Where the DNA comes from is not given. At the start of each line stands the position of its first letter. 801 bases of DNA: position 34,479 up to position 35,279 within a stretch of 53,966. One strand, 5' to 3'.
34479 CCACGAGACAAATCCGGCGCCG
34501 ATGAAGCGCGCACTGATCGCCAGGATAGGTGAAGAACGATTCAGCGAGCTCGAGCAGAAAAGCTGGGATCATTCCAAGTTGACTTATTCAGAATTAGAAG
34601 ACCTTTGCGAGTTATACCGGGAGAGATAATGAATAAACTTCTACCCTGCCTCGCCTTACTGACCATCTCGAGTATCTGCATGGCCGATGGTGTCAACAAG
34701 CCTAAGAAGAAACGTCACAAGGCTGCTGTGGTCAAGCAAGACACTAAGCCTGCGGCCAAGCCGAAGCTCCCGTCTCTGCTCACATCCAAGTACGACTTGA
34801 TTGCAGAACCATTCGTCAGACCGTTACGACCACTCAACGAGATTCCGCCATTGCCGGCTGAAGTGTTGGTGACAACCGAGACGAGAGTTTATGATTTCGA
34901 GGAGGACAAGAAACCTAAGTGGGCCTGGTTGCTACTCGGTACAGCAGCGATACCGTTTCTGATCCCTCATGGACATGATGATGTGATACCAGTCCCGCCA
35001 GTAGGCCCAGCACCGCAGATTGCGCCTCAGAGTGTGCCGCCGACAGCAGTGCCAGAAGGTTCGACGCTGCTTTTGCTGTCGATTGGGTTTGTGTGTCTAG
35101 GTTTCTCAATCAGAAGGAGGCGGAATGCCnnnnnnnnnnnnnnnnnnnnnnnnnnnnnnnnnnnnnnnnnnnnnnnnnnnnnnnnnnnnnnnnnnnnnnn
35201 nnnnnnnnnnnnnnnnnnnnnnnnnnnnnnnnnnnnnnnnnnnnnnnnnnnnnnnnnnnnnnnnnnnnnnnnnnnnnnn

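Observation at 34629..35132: Phage-encoded PEP-CTERM (exosortase-substrate) protein in the early-right operon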

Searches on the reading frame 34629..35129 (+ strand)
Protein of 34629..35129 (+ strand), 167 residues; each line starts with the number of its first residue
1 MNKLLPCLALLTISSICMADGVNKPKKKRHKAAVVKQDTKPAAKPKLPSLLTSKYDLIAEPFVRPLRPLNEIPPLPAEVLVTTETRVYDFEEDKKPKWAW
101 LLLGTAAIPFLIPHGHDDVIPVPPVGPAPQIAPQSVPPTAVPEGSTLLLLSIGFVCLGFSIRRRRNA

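Call 3: search_protein_families(library=ncbifam, proteins=[window:34629-35129:+], max_evalue=10)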
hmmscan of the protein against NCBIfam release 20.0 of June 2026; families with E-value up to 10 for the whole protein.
window:34629-35129:+ (167 aa): 11 families
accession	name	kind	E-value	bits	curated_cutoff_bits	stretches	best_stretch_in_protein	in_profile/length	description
TIGR02595.1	PEP_CTERM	domain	7.4e-05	23.3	16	1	141-165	1-23/24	PEP-CTERM sorting domain-containing protein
NF038129.1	PEP_NF038129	equivalog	0.00011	22.1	65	1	134-164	164-194/194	NF038129 family PEP-CTERM protein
NF038119.1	PEP_CTERM_MHFG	equivalog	0.0068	16.7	100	1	129-165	224-260/260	MHFG family PEP-CTERM protein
NF041538.1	PEP_EDSA_1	subfamily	0.0088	15.7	100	1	140-164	282-307/307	EDSAP-1 family PEP-CTERM protein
NF033554.9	floc_PepA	equivalog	0.011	15.6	80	1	139-165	235-261/261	flocculation-associated PEP-CTERM protein PepA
NF038125.1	PEP_CTERM_THxN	subfamily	0.018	14.6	85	1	139-164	222-246/246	THxN family PEP-CTERM protein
NF038126.1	PEP_CTERM_FxDxF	subfamily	0.028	14.6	50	1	139-164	140-165/165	FxDxF family PEP-CTERM protein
NF038124.1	PEP_CTERM_TLD_A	exception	0.055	13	100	1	139-165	209-235/235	PEP_CTERM-anchored TLD domain-containing protein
NF041927.1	Xrt_dep_XDP1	equivalog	0.095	12.7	125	1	135-164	213-241/242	exosortase-dependent surface protein XDP1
NF038120.1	PEP_CTERM_QFxxD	subfamily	0.15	11.9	80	1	130-165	182-215/215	NF038120 family PEP-CTERM protein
NF033947.0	PEP-cistern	hypoth_equivalog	0.16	11.7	60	1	133-163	165-195/195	cistern family PEP-CTERM protein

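Call 4: search_protein_families(library=pfam, proteins=[window:34629-35129:+], max_evalue=10)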
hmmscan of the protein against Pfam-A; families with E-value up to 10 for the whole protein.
window:34629-35129:+ (167 aa): 1 family
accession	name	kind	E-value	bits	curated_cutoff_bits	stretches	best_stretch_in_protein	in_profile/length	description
PF07589.16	PEP-CTERM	-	0.0083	16.6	20.7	1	140-164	1-24/24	PEP-CTERM motif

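Call 8: search_protein_families(library=phrogs, proteins=[window:34629-35129:+], max_evalue=0.001)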
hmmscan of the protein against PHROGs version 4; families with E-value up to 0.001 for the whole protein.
window:34629-35129:+ (167 aa): 0 families

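Call 9: find_homologous_proteins(query=window:34629-35129:+, max_evalue=0.01)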
Query window:34629-35129:+ (167 aa): 4 proteins with E <= 0.01 among 379 candidates.
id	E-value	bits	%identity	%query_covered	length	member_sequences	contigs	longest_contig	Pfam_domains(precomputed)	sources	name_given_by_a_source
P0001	3.8e-105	367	100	100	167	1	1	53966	-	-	-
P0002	1.4e-27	114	50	90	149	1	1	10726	-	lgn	-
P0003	4.3e-25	106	52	66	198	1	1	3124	-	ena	-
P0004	2.3e-24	104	43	92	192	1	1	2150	-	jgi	jgi:hypothetical protein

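Call 12: find_encoding_contigs(protein=P0002, flank=10000)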
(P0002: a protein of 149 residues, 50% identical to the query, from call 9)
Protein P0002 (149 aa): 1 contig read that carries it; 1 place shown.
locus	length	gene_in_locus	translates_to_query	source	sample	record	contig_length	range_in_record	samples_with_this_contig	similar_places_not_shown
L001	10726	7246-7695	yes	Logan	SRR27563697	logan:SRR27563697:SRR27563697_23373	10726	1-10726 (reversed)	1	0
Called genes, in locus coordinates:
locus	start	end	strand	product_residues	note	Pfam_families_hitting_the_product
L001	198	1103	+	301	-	-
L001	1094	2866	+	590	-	PF01807:Zn_ribbon_DnaG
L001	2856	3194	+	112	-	-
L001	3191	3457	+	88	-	-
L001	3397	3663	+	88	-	-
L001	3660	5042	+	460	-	PF00176:SNF2-rel_dom (faint)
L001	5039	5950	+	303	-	PF01555:N6_N4_Mtase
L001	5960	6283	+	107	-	-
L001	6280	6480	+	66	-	-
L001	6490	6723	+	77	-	-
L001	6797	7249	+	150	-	PF00959:Phage_lysozyme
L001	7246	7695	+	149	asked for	-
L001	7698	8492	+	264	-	-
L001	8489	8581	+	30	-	-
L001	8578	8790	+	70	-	-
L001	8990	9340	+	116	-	-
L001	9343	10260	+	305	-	-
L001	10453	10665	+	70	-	-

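Call 14: find_encoding_contigs(protein=P0003, flank=10000)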
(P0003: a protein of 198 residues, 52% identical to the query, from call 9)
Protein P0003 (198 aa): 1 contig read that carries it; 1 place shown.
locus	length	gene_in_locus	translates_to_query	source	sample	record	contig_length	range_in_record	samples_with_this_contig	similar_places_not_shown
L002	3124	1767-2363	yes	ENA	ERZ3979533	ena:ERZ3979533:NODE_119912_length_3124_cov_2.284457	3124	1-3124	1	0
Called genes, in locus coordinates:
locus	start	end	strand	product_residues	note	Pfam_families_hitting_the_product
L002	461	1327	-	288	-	PF13650:Asp_protease_2 (faint)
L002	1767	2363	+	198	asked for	-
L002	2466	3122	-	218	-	?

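Call 15: find_encoding_contigs(protein=P0004, flank=10000)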
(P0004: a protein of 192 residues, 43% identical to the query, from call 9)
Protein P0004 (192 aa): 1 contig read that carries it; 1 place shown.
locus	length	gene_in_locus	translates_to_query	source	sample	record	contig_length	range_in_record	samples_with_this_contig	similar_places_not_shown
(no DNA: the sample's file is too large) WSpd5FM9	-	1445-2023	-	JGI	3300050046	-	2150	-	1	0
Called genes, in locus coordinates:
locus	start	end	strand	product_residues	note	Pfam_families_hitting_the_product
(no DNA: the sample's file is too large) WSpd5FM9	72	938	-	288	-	PF13650:Asp_protease_2 (faint)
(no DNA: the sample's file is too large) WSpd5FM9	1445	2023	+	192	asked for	-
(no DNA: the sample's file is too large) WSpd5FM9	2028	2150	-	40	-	?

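Call 17: find_related_loci(query=A1, collection=genome_contigs, flank=10000)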
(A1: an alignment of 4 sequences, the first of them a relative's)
Query A1 (167 aa) in genome_contigs; peptide patterns used: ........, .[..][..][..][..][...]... (x = any residue, [..] = any of these).
60 stretches matched a pattern, but none encodes a relative of the query by tblastn (E <= 1e-3).

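Call 18: find_related_loci(query=A1, collection=viral_contigs, flank=10000)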
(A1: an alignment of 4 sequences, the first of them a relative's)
Query A1 (167 aa) in viral_contigs; peptide patterns used: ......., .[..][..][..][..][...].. (x = any residue, [..] = any of these).
129 stretches matched a pattern, but none encodes a relative of the query by tblastn (E <= 1e-3).

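Call 19: find_related_loci(query=A1, collection=metagenome_contigs, flank=10000)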
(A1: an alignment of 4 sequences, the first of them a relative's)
Query A1 (167 aa) in metagenome_contigs; peptide patterns used: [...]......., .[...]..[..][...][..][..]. (x = any residue, [..] = any of these).
210 stretches matched a pattern; 8 encode a relative of the query (tblastn E <= 1e-3); 8 distinct loci.
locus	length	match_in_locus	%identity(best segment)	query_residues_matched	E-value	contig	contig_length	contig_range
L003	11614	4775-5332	44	7-165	1e-32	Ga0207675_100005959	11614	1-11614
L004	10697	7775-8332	44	7-165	1e-32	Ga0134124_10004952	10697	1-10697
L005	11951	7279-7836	44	7-165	1e-32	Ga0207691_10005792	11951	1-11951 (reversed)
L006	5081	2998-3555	44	7-165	1e-32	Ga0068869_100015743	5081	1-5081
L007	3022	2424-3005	42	7-165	1e-31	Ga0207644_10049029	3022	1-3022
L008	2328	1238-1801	41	7-164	8e-29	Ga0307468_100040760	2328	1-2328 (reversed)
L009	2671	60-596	40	8-167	2e-28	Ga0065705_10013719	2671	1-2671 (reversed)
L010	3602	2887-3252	50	5-121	1e-24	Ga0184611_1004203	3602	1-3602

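Call 30: search_dna_similar(query=window:34629-35129:+, collection=phages, mode=protein, max_evalue=1, max_rows=15)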
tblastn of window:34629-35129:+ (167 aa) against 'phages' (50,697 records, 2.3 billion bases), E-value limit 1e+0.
No match.

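Call 36: find_related_loci(query=L005:261-1070:-, collection=genome_contigs, flank=3000)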
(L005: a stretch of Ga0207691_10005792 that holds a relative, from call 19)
Query L005:261-1070:- (269 aa) in genome_contigs; peptide patterns used: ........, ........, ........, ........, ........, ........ (x = any residue, [..] = any of these).
259 stretches matched a pattern; 8 encode a relative of the query (tblastn E <= 1e-3); 8 distinct loci.
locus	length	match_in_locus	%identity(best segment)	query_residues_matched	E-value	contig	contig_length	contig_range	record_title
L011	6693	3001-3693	43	37-267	2e-59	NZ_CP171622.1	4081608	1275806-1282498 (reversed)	Actinospongicola halichondriae strain Hal317 chromosome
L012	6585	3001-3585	32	39-234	3e-25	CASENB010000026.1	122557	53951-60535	uncultured Spirochaetales bacterium isolate SI.B38.metabat-bins.164 genome assembly, contig: SI.B38.metabat-bins.164.fa_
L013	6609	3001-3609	33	28-232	8e-23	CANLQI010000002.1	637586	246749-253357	uncultured Sphingomonadaceae bacterium isolate 984-n2.fasta genome assembly, contig: NODE_2, whole genome shotgun sequen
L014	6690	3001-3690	29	6-233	2e-21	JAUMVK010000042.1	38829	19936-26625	MAG: Thermoguttaceae bacterium isolate S12M_St_32 NODE_471_length_38829_cov_28.444370, whole genome shotgun sequence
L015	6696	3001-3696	28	4-233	6e-21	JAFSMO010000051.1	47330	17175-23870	MAG: Thermoguttaceae bacterium isolate RGIG3279 Goat_Reticulum-4__c275600, whole genome shotgun sequence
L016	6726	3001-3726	29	34-269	9e-21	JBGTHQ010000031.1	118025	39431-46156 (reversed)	MAG: Sphingomonadaceae bacterium isolate JTS-RE242 k141_12380806, whole genome shotgun sequence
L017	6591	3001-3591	32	36-232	5e-20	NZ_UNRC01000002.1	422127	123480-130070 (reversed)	Sphingorhabdus sp. Alg239-R122, whole genome shotgun sequence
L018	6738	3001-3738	29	10-261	3e-19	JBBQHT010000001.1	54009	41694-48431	MAG: Acidimicrobiales bacterium isolate Co_metawrap_885 Cmw_885_k141_18140614_length_54009_cov_8.9994, whole genome shot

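Call 38: search_protein_representatives(alignment_id=A1)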
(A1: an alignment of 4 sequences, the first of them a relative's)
Query: 4 sequences, 164 profile positions. Proteins with E-value up to 0.001 (for the whole library): 64; up to 1e-10: 12; up to 1e-30: 5. The best 64 are listed.
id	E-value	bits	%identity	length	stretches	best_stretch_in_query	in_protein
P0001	8.5e-74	263.0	-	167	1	2-161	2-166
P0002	1.4e-62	226.5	-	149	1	1-164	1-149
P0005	2.2e-61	222.7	-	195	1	1-162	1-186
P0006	7.1e-39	149.5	-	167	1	4-158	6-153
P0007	3.3e-31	124.5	-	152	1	2-159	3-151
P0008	6.6e-29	117.1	-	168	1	1-159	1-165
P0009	6.0e-23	97.7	-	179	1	1-159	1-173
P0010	1.0e-22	96.9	-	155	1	3-158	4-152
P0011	1.8e-21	92.9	-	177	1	1-156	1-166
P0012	8.0e-21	90.8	-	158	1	3-157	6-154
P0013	1.2e-14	70.7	-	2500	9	134-161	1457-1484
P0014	1.8e-14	70.1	-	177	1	4-158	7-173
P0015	1.7e-09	53.9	-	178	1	1-154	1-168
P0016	3.7e-09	52.8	-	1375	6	138-161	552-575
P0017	1.3e-07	47.8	-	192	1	3-162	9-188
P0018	3.7e-07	46.3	-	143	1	95-159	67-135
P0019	1.2e-06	44.6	-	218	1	98-161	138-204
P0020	2.0e-06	43.9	-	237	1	99-158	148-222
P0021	2.3e-06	43.7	-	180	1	98-162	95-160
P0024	6.2e-06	42.3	-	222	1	98-159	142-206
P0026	1.2e-05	41.4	-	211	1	98-161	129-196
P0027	1.4e-05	41.2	-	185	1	96-163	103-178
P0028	1.4e-05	41.2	-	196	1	91-158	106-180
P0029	1.5e-05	41.1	-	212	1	98-159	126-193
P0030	2.5e-05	40.4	-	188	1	78-161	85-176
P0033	4.0e-05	39.7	-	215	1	98-162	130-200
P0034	4.4e-05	39.6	-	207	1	98-163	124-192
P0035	4.4e-05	39.6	-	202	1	98-162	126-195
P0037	5.1e-05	39.3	-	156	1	1-155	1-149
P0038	6.0e-05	39.1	-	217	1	95-161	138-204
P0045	9.7e-05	38.4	-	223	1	98-160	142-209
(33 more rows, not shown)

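Call 40: find_encoding_contigs(protein=P0006, flank=10000)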
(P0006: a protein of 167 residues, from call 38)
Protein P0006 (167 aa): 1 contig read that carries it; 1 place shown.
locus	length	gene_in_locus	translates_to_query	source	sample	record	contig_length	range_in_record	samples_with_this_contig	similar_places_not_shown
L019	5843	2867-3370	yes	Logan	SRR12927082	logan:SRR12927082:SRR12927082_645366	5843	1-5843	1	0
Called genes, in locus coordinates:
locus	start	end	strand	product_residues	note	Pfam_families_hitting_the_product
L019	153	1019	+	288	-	PF04404:ERF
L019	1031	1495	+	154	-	-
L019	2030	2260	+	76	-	-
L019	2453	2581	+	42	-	-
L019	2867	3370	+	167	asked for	-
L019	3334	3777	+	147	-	-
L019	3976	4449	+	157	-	PF10544:T5orf172, PF13455:MUG113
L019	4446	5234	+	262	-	-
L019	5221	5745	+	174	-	-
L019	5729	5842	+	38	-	?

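Call 41: find_encoding_contigs(protein=P0007, flank=10000)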
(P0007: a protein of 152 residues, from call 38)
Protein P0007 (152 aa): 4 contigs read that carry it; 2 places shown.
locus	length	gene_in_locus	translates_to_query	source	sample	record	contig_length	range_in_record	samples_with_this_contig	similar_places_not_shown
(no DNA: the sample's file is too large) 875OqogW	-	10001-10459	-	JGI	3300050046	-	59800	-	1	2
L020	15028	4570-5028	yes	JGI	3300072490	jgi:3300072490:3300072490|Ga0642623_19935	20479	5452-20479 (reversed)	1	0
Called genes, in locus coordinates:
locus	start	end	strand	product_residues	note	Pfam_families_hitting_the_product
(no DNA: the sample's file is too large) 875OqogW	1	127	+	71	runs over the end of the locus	-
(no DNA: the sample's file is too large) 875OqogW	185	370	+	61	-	-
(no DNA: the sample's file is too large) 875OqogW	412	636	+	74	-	-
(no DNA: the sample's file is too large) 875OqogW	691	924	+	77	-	-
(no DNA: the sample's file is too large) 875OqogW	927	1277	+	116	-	-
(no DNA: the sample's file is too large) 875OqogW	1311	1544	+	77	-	-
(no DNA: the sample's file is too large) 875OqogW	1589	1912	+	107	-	-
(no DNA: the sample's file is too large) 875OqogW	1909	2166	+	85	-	-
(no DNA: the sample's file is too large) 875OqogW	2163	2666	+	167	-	-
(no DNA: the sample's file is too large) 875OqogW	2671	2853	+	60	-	-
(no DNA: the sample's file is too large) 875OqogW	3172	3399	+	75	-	-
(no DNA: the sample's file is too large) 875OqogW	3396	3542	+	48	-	-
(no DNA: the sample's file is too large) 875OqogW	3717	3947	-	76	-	-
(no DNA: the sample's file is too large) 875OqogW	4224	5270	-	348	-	PF08706:D5_N, PF00519:PPV_E1_C (weak), PF19263:DUF5906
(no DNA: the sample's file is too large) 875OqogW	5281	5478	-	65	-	PF12728:HTH_17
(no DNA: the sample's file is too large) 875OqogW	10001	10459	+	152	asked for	-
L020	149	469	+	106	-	-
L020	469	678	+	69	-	PF14354:Lar_restr_allev (weak)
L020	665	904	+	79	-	-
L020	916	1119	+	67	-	-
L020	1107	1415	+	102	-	-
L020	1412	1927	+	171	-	PF07463:NUMOD4 (weak), PF13392:HNH_3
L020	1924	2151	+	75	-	-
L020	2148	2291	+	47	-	-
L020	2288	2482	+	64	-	-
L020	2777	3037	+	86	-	-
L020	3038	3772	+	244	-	-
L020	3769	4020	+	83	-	-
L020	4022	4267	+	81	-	-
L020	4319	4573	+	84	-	-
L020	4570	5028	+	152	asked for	-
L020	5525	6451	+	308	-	PF12705:PDDEXK_1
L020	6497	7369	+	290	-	PF13479:AAA_24 (weak)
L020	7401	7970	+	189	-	-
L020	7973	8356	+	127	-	-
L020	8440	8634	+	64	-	-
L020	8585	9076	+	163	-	-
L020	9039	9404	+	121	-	-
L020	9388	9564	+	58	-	-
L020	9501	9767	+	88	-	-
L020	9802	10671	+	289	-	-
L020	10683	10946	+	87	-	-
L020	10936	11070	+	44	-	-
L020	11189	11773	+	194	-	PF01510:Amidase_2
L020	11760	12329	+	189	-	-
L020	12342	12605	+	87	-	-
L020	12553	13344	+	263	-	-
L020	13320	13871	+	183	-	-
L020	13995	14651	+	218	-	-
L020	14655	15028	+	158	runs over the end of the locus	-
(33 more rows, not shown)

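Call 42: predict_structure(alignment_id=A1)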
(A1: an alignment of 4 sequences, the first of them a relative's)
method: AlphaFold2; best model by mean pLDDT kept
length: 167 residues; sequences in the alignment: 4
mean_pLDDT: 57.1   pTM: 0.22
mean pLDDT of the five models: 57.1, 57.1, 53.9, 52.7, 51.4
residues with pLDDT >= 90: 0; 70-90: 17; 50-70: 115; < 50: 35
segments of 3 or more residues with pLDDT < 50: 37-39, 55-57, 79-81, 87-91, 132-135
pLDDT, mean of each block of 10 residues (from residue 1): 64 60 52 50 56 49 56 57 49 59 63 53 53 52 62 75 61
secondary structure, 60 per line:
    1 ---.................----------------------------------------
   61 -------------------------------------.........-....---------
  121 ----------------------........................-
elements in order: H4-20 H98-106 H108-111 H143-166

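Call 44: find_encoding_contigs(protein=P0008, flank=8000, max_places=3)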
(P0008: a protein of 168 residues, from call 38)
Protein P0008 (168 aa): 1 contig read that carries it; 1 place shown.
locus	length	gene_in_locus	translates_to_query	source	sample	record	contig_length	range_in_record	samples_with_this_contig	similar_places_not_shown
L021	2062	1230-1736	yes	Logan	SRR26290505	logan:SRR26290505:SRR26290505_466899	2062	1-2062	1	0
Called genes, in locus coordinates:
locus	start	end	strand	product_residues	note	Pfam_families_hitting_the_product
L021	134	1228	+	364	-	PF00145:DNA_methylase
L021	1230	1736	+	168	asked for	PF07589:PEP_exosort_dom (weak)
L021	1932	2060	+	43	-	?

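Call 45: find_encoding_contigs(protein=P0010, flank=8000, max_places=3)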
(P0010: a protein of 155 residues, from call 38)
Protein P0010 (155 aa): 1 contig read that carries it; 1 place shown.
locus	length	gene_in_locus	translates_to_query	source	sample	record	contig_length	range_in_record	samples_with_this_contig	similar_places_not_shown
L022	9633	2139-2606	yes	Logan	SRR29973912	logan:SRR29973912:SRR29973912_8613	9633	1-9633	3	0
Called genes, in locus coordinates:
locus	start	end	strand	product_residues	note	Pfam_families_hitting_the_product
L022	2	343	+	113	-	?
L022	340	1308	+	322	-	-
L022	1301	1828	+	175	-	-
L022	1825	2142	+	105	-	-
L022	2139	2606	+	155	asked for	-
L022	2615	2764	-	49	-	-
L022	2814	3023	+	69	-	-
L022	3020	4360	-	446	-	-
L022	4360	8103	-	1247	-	PF13550:Phage-tail_3, PF23666:Rcc01698_C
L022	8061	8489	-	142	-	-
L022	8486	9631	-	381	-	?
